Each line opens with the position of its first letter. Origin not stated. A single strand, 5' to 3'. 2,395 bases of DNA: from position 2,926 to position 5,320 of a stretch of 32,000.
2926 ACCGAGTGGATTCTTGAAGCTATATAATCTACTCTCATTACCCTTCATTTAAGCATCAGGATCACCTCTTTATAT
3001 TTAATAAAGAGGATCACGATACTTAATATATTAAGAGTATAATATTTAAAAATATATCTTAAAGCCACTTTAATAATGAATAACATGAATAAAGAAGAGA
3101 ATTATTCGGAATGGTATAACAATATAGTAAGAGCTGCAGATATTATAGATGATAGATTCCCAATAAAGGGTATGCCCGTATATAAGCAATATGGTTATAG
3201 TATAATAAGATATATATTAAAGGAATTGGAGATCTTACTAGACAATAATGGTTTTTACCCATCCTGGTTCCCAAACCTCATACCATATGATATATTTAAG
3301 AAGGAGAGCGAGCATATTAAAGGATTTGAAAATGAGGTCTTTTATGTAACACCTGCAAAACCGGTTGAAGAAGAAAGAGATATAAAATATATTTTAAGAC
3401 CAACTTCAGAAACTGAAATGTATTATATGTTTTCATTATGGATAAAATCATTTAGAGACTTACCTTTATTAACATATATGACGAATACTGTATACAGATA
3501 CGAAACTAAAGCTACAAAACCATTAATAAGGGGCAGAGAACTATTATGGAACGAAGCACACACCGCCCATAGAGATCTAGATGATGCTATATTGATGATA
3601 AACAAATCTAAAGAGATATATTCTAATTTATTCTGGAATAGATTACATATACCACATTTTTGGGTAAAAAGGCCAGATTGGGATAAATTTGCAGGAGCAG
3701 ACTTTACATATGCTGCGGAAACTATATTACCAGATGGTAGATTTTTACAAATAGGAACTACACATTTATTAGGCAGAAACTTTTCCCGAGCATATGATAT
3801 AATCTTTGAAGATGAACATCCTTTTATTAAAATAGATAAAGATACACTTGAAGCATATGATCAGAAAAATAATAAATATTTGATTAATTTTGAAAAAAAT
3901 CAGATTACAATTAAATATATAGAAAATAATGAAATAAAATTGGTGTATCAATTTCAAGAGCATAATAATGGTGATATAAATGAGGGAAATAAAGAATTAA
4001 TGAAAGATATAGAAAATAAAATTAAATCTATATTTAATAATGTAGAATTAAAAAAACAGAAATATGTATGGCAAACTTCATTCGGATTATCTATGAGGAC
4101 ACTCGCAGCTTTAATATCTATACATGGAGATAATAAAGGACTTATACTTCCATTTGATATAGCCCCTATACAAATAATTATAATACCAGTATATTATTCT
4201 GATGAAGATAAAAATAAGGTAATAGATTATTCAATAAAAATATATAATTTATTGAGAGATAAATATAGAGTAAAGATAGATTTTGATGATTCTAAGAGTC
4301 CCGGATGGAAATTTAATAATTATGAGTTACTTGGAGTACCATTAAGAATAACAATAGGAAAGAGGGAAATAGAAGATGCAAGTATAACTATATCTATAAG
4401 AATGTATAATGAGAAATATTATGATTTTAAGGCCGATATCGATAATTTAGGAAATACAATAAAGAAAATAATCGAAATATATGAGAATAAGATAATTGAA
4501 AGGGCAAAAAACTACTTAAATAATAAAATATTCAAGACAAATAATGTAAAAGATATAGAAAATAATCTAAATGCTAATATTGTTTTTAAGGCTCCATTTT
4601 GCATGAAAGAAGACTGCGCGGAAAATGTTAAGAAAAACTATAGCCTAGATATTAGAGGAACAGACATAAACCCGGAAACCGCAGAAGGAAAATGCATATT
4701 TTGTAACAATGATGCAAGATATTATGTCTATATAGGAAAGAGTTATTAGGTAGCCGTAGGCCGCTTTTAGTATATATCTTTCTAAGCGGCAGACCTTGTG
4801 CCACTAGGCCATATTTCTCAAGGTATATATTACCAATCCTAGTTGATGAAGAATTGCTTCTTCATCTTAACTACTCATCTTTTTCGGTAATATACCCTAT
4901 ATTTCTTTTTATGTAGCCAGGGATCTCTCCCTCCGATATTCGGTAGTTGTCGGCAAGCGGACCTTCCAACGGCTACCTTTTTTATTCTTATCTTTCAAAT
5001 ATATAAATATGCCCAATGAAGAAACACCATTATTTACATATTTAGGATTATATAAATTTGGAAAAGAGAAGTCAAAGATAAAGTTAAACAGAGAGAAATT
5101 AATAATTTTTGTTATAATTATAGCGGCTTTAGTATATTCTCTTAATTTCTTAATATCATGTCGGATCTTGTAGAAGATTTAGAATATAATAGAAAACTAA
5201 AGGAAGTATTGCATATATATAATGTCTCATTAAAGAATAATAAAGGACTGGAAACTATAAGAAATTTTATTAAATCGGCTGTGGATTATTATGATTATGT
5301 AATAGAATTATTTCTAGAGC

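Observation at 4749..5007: Unannotated ~229-nt structured RNA with RNase P-like P4/CR-I/CR-IV/CR-V signatures but no P2/P3 or S-domain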

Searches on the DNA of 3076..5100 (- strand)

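Call 4: search_rna_families(source=window, start=4650, end=5100, threshold=evalue, max_evalue=10, show_alignments=5)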
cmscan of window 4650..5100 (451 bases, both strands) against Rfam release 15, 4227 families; matches with E-value up to 10: 3.
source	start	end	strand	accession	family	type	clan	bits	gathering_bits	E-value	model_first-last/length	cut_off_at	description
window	4748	4978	-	RF00373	RNaseP_arch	Gene; ribozyme;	CL00002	63.9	84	1.3e-17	1-288/288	no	Archaeal RNase P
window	4701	4748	+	RF01186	SNORD127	Gene; snRNA; snoRNA; CD-box;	-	18.7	45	2.8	1-86/86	no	Small nucleolar RNA SNORD127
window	4910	5018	+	RF00171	Tombus_5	Cis-reg;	-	15.3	43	1.4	1-166/166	no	Tombusvirus 5' UTR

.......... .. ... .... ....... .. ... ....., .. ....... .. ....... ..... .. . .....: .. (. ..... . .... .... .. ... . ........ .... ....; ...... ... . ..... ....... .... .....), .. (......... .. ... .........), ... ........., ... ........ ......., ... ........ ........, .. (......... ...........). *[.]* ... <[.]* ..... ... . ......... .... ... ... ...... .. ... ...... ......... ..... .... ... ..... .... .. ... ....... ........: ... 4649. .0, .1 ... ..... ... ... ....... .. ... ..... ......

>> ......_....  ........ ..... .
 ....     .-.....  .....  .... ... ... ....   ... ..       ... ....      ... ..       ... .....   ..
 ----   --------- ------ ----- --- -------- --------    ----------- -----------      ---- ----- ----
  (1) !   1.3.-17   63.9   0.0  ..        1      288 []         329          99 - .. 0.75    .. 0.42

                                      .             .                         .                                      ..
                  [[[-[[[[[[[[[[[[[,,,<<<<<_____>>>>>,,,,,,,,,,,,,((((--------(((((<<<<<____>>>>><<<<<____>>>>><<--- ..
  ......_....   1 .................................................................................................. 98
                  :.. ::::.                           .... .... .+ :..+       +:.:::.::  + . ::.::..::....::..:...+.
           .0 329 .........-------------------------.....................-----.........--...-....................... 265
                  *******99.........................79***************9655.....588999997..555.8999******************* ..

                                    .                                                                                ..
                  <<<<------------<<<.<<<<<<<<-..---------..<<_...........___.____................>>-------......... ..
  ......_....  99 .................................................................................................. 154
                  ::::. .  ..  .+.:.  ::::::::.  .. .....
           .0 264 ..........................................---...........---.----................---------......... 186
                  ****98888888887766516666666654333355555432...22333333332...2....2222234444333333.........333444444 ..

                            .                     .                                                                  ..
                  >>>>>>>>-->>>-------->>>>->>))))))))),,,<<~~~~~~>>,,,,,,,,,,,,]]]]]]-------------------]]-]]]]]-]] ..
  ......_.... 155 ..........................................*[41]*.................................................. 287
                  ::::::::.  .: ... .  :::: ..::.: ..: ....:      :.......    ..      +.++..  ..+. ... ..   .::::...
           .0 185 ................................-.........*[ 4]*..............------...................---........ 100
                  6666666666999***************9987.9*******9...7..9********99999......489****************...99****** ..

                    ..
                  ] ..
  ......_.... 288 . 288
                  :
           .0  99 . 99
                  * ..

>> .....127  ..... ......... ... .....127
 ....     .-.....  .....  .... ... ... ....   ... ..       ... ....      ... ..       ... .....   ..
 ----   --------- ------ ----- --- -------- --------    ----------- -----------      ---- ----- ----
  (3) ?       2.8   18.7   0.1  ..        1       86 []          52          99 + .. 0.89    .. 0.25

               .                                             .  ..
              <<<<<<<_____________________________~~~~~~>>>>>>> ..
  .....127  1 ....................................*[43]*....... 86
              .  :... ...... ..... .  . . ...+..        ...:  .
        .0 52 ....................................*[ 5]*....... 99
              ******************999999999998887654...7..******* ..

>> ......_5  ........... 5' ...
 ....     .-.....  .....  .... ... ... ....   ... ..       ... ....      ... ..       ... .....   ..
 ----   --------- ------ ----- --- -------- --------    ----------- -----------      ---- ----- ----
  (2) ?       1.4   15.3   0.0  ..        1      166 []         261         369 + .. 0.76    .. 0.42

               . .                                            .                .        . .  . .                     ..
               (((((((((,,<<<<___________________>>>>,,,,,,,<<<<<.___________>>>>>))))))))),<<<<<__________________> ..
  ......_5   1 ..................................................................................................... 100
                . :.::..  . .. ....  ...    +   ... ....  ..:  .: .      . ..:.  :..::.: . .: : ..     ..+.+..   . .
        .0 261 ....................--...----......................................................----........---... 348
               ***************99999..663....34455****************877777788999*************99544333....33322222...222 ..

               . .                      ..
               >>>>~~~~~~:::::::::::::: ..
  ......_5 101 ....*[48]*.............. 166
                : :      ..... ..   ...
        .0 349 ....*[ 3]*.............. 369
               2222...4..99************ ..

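Call 23: build_rna_model(alignment_id=A1, structure=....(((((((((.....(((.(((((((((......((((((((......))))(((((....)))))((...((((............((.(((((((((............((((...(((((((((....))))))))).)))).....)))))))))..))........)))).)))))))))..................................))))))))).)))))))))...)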
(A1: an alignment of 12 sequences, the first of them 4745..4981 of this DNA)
Model R1 built from alignment A1 (12 sequences, 244 columns); structure: as given.
model positions 240; base pairs 64; branch points 2; effective number of sequences 0.95; information 0.59 bits per position. Calibrated on 0.2 Mb of random sequence (short: E-values are rough).
structure used (alignment columns):
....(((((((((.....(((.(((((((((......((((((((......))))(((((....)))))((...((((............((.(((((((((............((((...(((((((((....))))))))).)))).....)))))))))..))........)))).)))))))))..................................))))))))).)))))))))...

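Call 24: search_with_rna_model(model_id=R1, sources=[window, L001, L002, L003, L004, L005, L006, L007, L008, L009, L010, L011, L012, L013, L014, L015, L016, L017, L018, L019, L020, L021, L022, L023, L024, L025, L026, L027, L028, L029, L030, L031, L032, L033, L034], max_evalue=1, make_alignment=true)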
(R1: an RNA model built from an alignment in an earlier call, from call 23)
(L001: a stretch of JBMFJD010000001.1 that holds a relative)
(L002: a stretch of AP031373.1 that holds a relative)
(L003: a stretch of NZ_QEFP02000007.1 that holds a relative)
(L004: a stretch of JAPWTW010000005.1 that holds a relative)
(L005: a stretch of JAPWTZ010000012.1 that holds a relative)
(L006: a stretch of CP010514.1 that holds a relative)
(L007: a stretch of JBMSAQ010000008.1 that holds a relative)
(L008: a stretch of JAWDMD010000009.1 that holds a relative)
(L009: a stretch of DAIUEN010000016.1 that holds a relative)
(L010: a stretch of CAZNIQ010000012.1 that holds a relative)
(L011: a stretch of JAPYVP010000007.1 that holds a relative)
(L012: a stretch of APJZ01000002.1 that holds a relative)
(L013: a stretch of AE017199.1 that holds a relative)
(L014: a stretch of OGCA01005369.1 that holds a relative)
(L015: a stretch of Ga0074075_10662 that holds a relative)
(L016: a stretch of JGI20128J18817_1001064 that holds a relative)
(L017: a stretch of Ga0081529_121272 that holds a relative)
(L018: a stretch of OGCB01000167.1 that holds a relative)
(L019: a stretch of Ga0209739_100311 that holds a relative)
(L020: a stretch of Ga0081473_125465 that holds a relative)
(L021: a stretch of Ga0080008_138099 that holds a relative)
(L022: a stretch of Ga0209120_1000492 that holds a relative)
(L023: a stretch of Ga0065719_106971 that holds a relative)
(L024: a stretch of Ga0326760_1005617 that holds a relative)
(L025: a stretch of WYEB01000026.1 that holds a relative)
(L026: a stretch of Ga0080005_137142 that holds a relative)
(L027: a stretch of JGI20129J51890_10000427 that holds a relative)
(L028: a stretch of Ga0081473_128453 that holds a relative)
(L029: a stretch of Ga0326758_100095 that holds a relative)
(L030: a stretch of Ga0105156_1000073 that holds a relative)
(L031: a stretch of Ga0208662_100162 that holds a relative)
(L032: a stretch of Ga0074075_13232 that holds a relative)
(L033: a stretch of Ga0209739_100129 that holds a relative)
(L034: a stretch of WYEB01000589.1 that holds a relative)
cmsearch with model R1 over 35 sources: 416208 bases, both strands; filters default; matches with E-value up to 1: 35.
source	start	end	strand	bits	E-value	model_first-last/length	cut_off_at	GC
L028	6508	6747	+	292.9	4e-68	1-240/240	no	0.47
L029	9731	9970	+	291.4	9.3e-68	1-240/240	no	0.46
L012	7671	7910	-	290.5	1.5e-67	1-240/240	no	0.46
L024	433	672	+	290.1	1.9e-67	1-240/240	no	0.49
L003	7674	7913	-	289.6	2.5e-67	1-240/240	no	0.46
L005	7668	7907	-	289.4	2.8e-67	1-240/240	no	0.46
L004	7671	7911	-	287.9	6.3e-67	1-240/240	no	0.46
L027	1419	1659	+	287.8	6.9e-67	1-240/240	no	0.46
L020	3230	3469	+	286.7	1.3e-66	1-240/240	no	0.47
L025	1947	2186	-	286.6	1.3e-66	1-240/240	no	0.47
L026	10818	11058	+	285.9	1.9e-66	1-240/240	no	0.47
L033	9116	9355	+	285.9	2e-66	1-240/240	no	0.48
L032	2433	2672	-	284.9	3.4e-66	1-240/240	no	0.45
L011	7670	7909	-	284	5.4e-66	1-240/240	no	0.47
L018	11108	11347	+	281.5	2.1e-65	1-240/240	no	0.47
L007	7673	7912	-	281.1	2.7e-65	1-240/240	no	0.48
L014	997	1236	+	281.1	2.7e-65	1-240/240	no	0.48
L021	4293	4532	-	281.1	2.7e-65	1-240/240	no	0.48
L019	2046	2286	-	281.1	2.7e-65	1-240/240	no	0.47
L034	11543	11783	+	281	2.8e-65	1-240/240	no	0.46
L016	600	839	-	280.9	3e-65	1-240/240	no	0.43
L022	4387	4626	-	280.9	3e-65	1-240/240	no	0.43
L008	3868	4107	-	279.3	7.4e-65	1-240/240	no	0.44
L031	6263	6502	+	277.2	2.3e-64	1-240/240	no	0.42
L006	7674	7914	-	275.2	7e-64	1-240/240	no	0.47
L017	4033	4272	-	272.6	2.9e-63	1-240/240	no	0.42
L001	7670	7910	-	271.8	4.4e-63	1-240/240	no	0.47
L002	7667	7907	-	269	2.2e-62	1-240/240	no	0.46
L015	515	754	+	261.1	1.7e-60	1-240/240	no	0.43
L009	7652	7891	-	237.6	6.8e-55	1-240/240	no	0.49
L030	11591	11830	-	237.6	6.8e-55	1-240/240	no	0.49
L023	8754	8994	+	218.8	2.1e-50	1-240/240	no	0.53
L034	6357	6448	+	15.8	0.068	1-240/240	no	0.32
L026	5631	5722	+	11.5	0.71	1-240/240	no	0.33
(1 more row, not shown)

Alignment A2: 35 matches aligned to the model, 267 columns, each read 5' to 3' on its own strand. Consensus structure (alignment columns), stored with it:
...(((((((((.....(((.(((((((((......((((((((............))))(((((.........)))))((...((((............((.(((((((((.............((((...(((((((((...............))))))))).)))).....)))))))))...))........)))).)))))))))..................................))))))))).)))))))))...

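Call 63: search_rna_families(source=L012, start=7550, end=8050, threshold=evalue, max_evalue=0.01)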
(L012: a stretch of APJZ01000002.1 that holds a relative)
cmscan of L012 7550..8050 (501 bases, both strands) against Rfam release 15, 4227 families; matches with E-value up to 0.01: 1.
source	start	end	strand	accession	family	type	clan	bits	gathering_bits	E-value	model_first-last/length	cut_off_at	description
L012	7672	7909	-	RF00373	RNaseP_arch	Gene; ribozyme;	CL00002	71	84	8.9e-20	1-288/288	no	Archaeal RNase P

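Call 65: search_with_rna_model(model_id=R1, source=L013, filters=off, max_evalue=10)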
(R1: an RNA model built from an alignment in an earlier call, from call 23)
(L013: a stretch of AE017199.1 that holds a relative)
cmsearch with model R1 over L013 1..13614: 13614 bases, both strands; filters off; matches with E-value up to 10: 117.
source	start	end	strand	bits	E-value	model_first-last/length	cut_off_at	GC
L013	3224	3335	-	13.4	0.0082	1-240/240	no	0.27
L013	7855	7968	+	9.5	0.069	1-240/240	no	0.4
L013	12993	13028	+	7.5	0.21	1-240/240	no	0.31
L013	3540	3628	+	7.1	0.26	1-240/240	no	0.28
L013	9825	9883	+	6.7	0.34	1-240/240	no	0.41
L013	475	527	-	6.4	0.4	1-240/240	no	0.25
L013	5675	5720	-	6.3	0.42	1-240/240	no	0.3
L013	11584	11704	-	6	0.48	1-240/240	no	0.36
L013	6055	6143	+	5.7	0.58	1-240/240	no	0.36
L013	5080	5123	+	5.6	0.6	1-240/240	no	0.32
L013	1506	1576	+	5.5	0.64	1-240/240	no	0.24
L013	513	580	+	5.4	0.66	71-175/240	no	0.37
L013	10262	10342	-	5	0.84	1-240/240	no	0.31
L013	755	843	-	4.9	0.87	1-240/240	no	0.33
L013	12104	12127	-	4.8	0.96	1-240/240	no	0.38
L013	11090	11143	-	4.6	1.1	1-240/240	no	0.37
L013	41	100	-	4.5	1.1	93-155/240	no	0.28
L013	10847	10904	-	4.4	1.1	1-240/240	no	0.24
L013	8880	8942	-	4.4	1.2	1-240/240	no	0.33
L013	2981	3035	+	4.1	1.3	1-240/240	no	0.31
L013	2286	2376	+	4.1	1.4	1-240/240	no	0.3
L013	1887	1953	+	4.1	1.4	1-240/240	no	0.31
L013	9722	9757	+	4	1.4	111-147/240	no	0.42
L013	5815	5864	-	3.9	1.5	1-240/240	no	0.22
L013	10227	10300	+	3.9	1.5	1-240/240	no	0.28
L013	6240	6315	+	3.9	1.5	1-240/240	no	0.36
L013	6799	6866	+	3.9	1.6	1-240/240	no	0.29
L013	13104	13178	+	3.8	1.6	1-240/240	no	0.29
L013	8145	8206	+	3.7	1.7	1-240/240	no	0.34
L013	1662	1698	-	3.6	1.8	1-240/240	no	0.22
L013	9964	9997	+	3.6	1.8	1-240/240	no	0.41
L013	12476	12587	+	3.4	2.1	28-195/240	no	0.31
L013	12668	12755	+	3.3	2.2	1-240/240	no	0.31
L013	1386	1450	+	3.2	2.2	1-240/240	no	0.26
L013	12018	12069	-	3.2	2.2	1-240/240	no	0.38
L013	5301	5368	+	3.2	2.3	1-240/240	no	0.25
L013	10953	10984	+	3.1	2.4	1-240/240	no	0.38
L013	10785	10832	-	3.1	2.4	1-240/240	no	0.35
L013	1940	1972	-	2.9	2.7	1-240/240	no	0.3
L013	4376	4468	+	2.8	2.8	1-240/240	no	0.28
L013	4822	4927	+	2.6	3.1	1-240/240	no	0.37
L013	13452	13520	+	2.5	3.2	1-240/240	no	0.33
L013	4065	4096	+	2.3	3.7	1-240/240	no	0.22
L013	6994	7059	+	2.3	3.7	1-240/240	no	0.38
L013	7673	7734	-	2.3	3.8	1-240/240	no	0.35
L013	7285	7309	+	2.3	3.8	1-240/240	no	0.2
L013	6696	6769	-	2.2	3.9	1-240/240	no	0.27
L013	12996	13025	-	2.1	4.1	1-240/240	no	0.37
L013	10626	10663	-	2.1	4.2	1-240/240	no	0.18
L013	6718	6769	+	2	4.3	1-240/240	no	0.25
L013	7459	7518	+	2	4.3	1-240/240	no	0.37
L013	3681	3727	+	2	4.3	1-240/240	no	0.26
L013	2482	2501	+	2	4.4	1-240/240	no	0.4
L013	13555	13606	+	1.9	4.5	1-240/240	no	0.25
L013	12815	12835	+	1.9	4.5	1-240/240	no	0.33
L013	8267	8299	+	1.9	4.6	1-240/240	no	0.24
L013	10999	11057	+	1.9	4.6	1-240/240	no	0.31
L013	10367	10389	-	1.9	4.6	1-240/240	no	0.39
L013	10080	10101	+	1.9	4.7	1-240/240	no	0.23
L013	2412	2437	+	1.8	4.8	1-240/240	no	0.27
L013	5520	5583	+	1.8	4.9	1-240/240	no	0.25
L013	6164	6202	+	1.8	4.9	1-240/240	no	0.44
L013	8350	8421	+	1.8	5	1-240/240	no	0.32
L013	3540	3673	-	1.8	5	1-240/240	no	0.31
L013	2120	2135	-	1.7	5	121-136/240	no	0.31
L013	3485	3516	-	1.7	5.1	1-240/240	no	0.31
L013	12454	12473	+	1.7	5.2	1-240/240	no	0.25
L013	2210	2279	-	1.7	5.2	1-240/240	no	0.29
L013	12866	12884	+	1.6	5.3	1-240/240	no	0.37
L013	2798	2871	-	1.6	5.5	1-240/240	no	0.26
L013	10443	10508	+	1.6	5.5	1-240/240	no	0.27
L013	4041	4059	+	1.5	5.6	1-240/240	no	0.26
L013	8234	8249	+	1.5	5.7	1-240/240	no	0.31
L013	11169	11239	-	1.5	5.8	66-177/240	no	0.32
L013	810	840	+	1.4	6.1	1-240/240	no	0.39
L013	4408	4444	-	1.4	6.1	1-240/240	no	0.24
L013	3409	3453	+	1.4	6.2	1-240/240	no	0.29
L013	1987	2057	+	1.4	6.2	1-240/240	no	0.25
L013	7941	8053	-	1.3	6.3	1-240/240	no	0.34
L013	13209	13261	+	1.3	6.5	1-240/240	no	0.26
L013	3744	3865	+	1.3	6.6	1-240/240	no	0.36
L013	8842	8866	+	1.2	6.6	1-240/240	no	0.44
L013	418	445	-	1.2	6.9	114-141/240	no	0.21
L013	12248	12295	-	1.2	6.9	1-240/240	no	0.23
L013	297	348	+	1.1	7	1-240/240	no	0.29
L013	5928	6034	+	1.1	7.2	1-240/240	no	0.3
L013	147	186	-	1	7.4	1-240/240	no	0.38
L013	2657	2692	-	1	7.4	1-240/240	no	0.22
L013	4616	4659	-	1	7.5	1-240/240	no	0.23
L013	4299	4331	+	1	7.5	26-220/240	no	0.18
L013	7589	7648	+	1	7.6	1-240/240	no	0.18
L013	1563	1602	-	1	7.7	1-240/240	no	0.25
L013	13217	13312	-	0.9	7.9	1-240/240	no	0.31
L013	12104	12127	+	0.9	7.9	1-240/240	no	0.38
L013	4543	4595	-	0.9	8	1-240/240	no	0.26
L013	11284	11365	-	0.9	8.2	1-240/240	no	0.3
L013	7657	7771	+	0.9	8.2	1-240/240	no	0.31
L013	1722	1759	-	0.8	8.2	1-240/240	no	0.29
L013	4257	4268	-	0.8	8.2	53-64/240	no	0.58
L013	12315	12346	+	0.8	8.3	1-240/240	no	0.16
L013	8933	8987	+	0.8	8.4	1-240/240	no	0.33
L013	12698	12773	-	0.8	8.5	1-240/240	no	0.29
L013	7843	7872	-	0.7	8.9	1-240/240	no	0.5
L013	2439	2480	+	0.7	9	1-240/240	no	0.21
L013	7764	7791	-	0.6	9.2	114-141/240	no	0.39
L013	6994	7059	-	0.6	9.2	1-240/240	no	0.38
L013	9521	9606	+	0.6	9.3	1-240/240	no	0.36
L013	9145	9164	+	0.6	9.4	1-240/240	no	0.35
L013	1764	1784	-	0.6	9.5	1-240/240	no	0.29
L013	1820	1836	+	0.6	9.6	1-240/240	no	0.29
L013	9018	9035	+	0.6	9.6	1-240/240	no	0.39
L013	3328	3364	+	0.6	9.6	1-240/240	no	0.16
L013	10629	10660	+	0.5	9.7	1-240/240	no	0.19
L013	709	803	+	0.5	9.8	1-240/240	no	0.32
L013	1764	1785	+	0.5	9.9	1-240/240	no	0.27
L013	4254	4271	+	0.5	9.9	1-240/240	no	0.44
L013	4666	4703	+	0.5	10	1-240/240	no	0.24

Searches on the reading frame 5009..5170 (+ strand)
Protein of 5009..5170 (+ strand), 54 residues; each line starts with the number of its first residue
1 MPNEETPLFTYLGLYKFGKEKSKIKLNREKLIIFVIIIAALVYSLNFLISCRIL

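Call 41: search_protein_families(library=pfam, proteins=[window:5009-5170:+], max_evalue=1)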
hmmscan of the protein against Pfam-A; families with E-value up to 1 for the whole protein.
window:5009-5170:+ (54 aa): 0 families

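Call 42: search_protein_families(library=ncbifam, proteins=[window:5009-5170:+], max_evalue=1)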
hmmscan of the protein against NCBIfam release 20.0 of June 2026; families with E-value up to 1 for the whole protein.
window:5009-5170:+ (54 aa): 1 family
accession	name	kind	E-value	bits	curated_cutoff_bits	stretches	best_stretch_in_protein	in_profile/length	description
NF002318.0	PRK01253.1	equivalog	0.0011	18.7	55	1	5-49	8-53/55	preprotein translocase subunit Sec61beta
